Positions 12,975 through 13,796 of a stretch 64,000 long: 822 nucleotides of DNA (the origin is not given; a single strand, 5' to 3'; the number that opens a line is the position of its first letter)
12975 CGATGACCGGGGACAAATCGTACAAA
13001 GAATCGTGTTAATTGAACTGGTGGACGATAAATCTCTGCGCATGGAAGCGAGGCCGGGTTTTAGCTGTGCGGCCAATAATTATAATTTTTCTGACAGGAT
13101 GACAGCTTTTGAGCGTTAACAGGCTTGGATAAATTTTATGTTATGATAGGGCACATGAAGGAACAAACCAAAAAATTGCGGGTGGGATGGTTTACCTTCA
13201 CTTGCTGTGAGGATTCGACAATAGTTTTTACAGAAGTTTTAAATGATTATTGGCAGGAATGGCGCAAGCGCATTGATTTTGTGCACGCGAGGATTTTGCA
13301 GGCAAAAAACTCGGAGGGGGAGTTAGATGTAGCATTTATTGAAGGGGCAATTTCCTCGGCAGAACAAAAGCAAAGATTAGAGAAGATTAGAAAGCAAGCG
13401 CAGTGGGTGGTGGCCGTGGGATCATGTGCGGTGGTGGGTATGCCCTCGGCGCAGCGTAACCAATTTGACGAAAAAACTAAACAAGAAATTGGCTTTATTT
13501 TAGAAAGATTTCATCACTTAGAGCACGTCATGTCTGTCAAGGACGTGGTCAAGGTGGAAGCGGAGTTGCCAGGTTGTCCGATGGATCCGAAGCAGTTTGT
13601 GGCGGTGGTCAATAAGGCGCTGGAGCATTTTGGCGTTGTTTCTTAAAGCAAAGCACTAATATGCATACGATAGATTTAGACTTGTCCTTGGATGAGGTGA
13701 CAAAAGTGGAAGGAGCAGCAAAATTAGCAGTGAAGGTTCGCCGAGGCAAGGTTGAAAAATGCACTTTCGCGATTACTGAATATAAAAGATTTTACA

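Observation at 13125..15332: Minimal cytoplasmic [NiFe]-hydrogenase: HoxY/NuoB-like single-cluster small subunit, large subunit and protease, with no diaphorase or membrane partner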

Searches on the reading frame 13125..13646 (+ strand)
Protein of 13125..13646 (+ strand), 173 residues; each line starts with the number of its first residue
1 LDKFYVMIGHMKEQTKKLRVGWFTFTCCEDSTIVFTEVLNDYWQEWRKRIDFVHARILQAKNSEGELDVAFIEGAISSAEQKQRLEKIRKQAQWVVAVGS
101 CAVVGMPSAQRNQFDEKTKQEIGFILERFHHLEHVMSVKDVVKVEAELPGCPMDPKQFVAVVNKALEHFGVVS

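Call 3: search_protein_families(library=pfam, proteins=[window:13125-13646:+], max_evalue=0.01)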
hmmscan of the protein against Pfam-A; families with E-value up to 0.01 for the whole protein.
window:13125-13646:+ (173 aa): 1 family
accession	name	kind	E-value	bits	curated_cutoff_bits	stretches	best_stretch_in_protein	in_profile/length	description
PF01058.29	Oxidored_q6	-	4.4e-21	75.4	27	1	37-164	10-127/128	NADH ubiquinone oxidoreductase, 20 Kd subunit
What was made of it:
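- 13125..13646 (+): hydS: truncated single-cluster small subunit of the hyd2 type. 173 aa from TTG, or 163-167 aa from the internal ATGs. Pfam Oxidored_q6, E 4.4e-21 (call 3).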

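Call 4: search_protein_families(library=ncbifam, proteins=[window:13125-13646:+], max_evalue=0.01)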
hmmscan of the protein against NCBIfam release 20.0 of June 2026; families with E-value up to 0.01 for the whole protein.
window:13125-13646:+ (173 aa): 11 families
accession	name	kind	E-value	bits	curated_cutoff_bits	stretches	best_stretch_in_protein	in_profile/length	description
NF040836.1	sulfhyd_HydD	equivalog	1.1e-15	57.6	500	1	15-163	3-151/261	NADPH-dependent hydrogenase/sulfhydrogenase 1 subunit delta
NF045875.1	F420_non_VhuG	exception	1.1e-12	47.9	450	1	16-166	3-164/286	F420-non-reducing hydrogenase subunit VhuG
TIGR03294.1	FrhG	equivalog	1.7e-12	47.6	245.5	1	18-167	2-142/228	coenzyme F420 hydrogenase subunit gamma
NF040831.1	sulfhyd_ShyD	equivalog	2.4e-10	40.4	460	1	20-161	3-143/240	NAD(P)-dependent hydrogenase/sulfhydrogenase 2 subunit delta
NF011391.0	PRK14816.1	equivalog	1.1e-05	25.1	283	1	49-108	75-136/196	NADH-quinone oxidoreductase subunit B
TIGR01957.1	nuoB_fam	subfamily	5.8e-05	23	142.7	0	49-107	40-100/145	NADH-quinone oxidoreductase subunit B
NF005012.1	PRK06411.1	subfamily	0.00054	19.5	116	0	60-105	67-114/166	NADH-quinone oxidoreductase subunit NuoB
NF045520.1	H2_NiFeSe_small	exception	0.00068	19.1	470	1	83-167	135-207/314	NiFeSe hydrogenase small subunit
NF011395.0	PRK14820.1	equivalog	0.0011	18.8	263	0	88-105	97-114/180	NADH-quinone oxidoreductase subunit B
TIGR00391.1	hydA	subfamily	0.0026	16.9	179.5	1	80-166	135-208/365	hydrogenase small subunit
NF007779.0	PRK10468.1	equivalog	0.0095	14.9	659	0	85-165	141-205/372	hydrogenase 2 small subunit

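Call 7: search_solved_structures(query=window:13125-13646:+, max_evalue=0.01, show_alignments=3)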
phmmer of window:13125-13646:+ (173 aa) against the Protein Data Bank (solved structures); distinct sequences matched with E-value up to 0.01: 12.
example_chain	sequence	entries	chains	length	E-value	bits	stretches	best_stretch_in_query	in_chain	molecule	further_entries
9e15_A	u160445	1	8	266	5.7e-13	52.3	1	14-161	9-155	Sulfhydrogenase 1 subunit delta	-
9nez_A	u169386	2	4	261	1.3e-12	51.1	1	17-161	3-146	Sulfhydrogenase 1 subunit delta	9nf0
9e1j_A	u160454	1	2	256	1.6e-12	50.9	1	17-161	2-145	Sulfhydrogenase 1 subunit delta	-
5xf9_C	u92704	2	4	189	2.5e-11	47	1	62-153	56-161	NAD-reducing hydrogenase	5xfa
9sw2_E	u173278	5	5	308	1.4e-09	41.3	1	28-155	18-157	F420-non-reducing hydrogenase subunit G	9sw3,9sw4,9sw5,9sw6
5odc_E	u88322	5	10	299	4.6e-09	39.6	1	47-167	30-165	Methyl-viologen reducing hydrogenase subunit G | Methyl-viologen reducing hydrogenase, subunit G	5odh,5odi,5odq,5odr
3zfs_B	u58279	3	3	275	7.7e-09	38.9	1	11-161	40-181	F420-REDUCING HYDROGENASE, SUBUNIT GAMMA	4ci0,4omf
9sfi_I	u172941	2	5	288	3.3e-07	33.6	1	18-160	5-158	F420-non-reducing hydrogenase small subunit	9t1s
7t2r_E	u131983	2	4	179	3.5e-07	33.5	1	18-125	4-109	NiFe hydrogenase small subunit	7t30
6qii_G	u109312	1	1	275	5e-06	29.7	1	15-158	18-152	Coenzyme F420 hydrogenase subunit gamma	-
9r51_C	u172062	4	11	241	5.5e-06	29.6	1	55-166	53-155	F420-reducing [NiFe]-hydrogenase from Methanothermococcus thermolithotrophicus subunit gam | F420-reducing [NiFe]-hydrogenase from Methanothermococcus thermolit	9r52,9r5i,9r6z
6qgr_G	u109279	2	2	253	8.9e-06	28.9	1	50-158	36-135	Coenzyme F420 hydrogenase subunit gamma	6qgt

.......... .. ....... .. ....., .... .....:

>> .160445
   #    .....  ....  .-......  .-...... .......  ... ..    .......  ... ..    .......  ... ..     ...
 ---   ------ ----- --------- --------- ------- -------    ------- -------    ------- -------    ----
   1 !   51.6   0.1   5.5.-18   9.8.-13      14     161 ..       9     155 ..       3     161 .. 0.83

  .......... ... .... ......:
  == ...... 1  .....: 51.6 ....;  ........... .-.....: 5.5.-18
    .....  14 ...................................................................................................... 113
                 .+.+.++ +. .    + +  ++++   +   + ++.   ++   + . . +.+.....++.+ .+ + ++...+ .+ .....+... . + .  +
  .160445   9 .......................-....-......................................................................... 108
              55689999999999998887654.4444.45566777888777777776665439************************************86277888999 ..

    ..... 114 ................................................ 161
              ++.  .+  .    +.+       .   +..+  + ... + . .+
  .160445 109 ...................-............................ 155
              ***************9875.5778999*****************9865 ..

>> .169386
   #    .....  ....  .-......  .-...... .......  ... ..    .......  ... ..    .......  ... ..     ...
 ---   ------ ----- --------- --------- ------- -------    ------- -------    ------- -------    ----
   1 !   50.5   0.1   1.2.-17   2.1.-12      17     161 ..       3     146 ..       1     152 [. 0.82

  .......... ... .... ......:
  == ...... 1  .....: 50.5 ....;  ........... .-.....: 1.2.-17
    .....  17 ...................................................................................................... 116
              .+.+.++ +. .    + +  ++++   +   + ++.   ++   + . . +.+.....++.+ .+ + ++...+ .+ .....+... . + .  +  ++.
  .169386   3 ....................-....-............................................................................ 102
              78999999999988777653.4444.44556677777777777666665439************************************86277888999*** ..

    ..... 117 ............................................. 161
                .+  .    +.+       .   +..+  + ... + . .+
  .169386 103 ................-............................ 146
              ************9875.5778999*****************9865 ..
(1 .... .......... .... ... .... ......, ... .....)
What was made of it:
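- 13125..13646 (+): Best PDB match is the N-terminal half of the sulfhydrogenase delta subunit, E 5.7e-13 (call 7).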
